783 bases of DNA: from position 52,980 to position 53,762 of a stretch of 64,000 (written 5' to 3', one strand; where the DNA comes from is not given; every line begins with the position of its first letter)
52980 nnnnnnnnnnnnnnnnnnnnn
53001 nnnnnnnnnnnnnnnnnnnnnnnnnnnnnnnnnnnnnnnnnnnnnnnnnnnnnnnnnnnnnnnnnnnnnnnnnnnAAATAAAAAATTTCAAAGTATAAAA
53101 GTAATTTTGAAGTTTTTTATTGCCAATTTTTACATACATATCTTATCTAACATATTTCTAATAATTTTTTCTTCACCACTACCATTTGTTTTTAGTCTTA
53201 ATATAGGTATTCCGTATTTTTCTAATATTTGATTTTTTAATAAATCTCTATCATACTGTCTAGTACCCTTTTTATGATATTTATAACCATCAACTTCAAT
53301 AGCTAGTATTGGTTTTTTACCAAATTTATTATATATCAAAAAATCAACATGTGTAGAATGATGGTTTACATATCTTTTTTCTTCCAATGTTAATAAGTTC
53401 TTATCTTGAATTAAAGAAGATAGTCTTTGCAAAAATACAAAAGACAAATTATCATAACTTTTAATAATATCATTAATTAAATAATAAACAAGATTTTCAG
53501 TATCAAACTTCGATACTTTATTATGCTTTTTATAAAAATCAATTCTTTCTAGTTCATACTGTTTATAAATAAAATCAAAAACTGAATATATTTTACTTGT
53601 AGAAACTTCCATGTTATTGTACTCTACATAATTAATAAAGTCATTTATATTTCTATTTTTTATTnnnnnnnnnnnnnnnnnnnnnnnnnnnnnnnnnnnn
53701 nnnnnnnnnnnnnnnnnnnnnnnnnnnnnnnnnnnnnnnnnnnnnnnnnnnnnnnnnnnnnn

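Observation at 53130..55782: Two-gene Upf1-like SF1 helicase + DUF559 (Vsr-like) nuclease module: candidate uncharacterised defence system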

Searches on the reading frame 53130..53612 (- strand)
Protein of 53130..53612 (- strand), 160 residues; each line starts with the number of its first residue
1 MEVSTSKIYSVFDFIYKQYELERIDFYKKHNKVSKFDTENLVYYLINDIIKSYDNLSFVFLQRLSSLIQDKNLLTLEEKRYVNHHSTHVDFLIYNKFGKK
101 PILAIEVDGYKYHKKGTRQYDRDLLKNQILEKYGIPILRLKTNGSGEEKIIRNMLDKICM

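Call 3: search_protein_families(library=pfam, proteins=[window:53130-53612:-], max_evalue=0.1)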
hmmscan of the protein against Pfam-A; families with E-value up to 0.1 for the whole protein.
window:53130-53612:- (160 aa): 4 families
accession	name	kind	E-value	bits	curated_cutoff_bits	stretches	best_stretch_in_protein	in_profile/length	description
PF10881.14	DUF2726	-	4.7e-15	55.9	24.7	1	39-158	9-126/126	Protein of unknown function (DUF2726)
PF18741.7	MTES_1575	-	9.9e-09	35.6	38.2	1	79-141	17-77/96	REase_MTES_1575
PF04480.18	DUF559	-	0.0035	17.6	20.6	1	66-144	23-92/109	Protein of unknown function (DUF559)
PF13588.12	HSDR_N_2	-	0.043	14.4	25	1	70-113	20-62/110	Type I restriction enzyme R protein N terminus (HSDR_N)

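Call 4: search_protein_families(library=padloc, proteins=[window:53130-53612:-], max_evalue=0.1)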
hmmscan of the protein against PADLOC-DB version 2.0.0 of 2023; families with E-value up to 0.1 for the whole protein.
window:53130-53612:- (160 aa): 1 family
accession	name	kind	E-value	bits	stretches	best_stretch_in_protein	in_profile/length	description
PDLC05009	PDC-S37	-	0.00021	17.2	1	99-139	1278-1317/1550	-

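Call 5: search_protein_families(library=ncbifam, proteins=[window:53130-53612:-], max_evalue=0.1)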
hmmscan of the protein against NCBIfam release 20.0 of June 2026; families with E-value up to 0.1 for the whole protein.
window:53130-53612:- (160 aa): 2 families
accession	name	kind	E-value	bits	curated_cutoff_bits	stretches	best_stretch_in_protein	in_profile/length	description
NF058533.1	antiphage_ProA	equivalog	6.7e-05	20.5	1500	1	99-140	1642-1683/1903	anti-phage protein ProA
NF001617.0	PRK00407.1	equivalog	0.0094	16.1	126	1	8-79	30-97/139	hypothetical protein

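Call 69: search_solved_structures(query=A5, max_evalue=10, show_alignments=2)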
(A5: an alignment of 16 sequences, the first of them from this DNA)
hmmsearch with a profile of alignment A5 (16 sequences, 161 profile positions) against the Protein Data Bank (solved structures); distinct sequences matched with E-value up to 10: 2.
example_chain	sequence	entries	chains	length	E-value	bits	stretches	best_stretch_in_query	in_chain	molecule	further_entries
6ky4_A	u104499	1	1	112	0.28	14.3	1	99-147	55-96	Sulfiredoxin, chloroplastic/mitochondrial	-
3bzt_A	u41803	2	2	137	0.8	12.8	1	68-106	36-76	EscU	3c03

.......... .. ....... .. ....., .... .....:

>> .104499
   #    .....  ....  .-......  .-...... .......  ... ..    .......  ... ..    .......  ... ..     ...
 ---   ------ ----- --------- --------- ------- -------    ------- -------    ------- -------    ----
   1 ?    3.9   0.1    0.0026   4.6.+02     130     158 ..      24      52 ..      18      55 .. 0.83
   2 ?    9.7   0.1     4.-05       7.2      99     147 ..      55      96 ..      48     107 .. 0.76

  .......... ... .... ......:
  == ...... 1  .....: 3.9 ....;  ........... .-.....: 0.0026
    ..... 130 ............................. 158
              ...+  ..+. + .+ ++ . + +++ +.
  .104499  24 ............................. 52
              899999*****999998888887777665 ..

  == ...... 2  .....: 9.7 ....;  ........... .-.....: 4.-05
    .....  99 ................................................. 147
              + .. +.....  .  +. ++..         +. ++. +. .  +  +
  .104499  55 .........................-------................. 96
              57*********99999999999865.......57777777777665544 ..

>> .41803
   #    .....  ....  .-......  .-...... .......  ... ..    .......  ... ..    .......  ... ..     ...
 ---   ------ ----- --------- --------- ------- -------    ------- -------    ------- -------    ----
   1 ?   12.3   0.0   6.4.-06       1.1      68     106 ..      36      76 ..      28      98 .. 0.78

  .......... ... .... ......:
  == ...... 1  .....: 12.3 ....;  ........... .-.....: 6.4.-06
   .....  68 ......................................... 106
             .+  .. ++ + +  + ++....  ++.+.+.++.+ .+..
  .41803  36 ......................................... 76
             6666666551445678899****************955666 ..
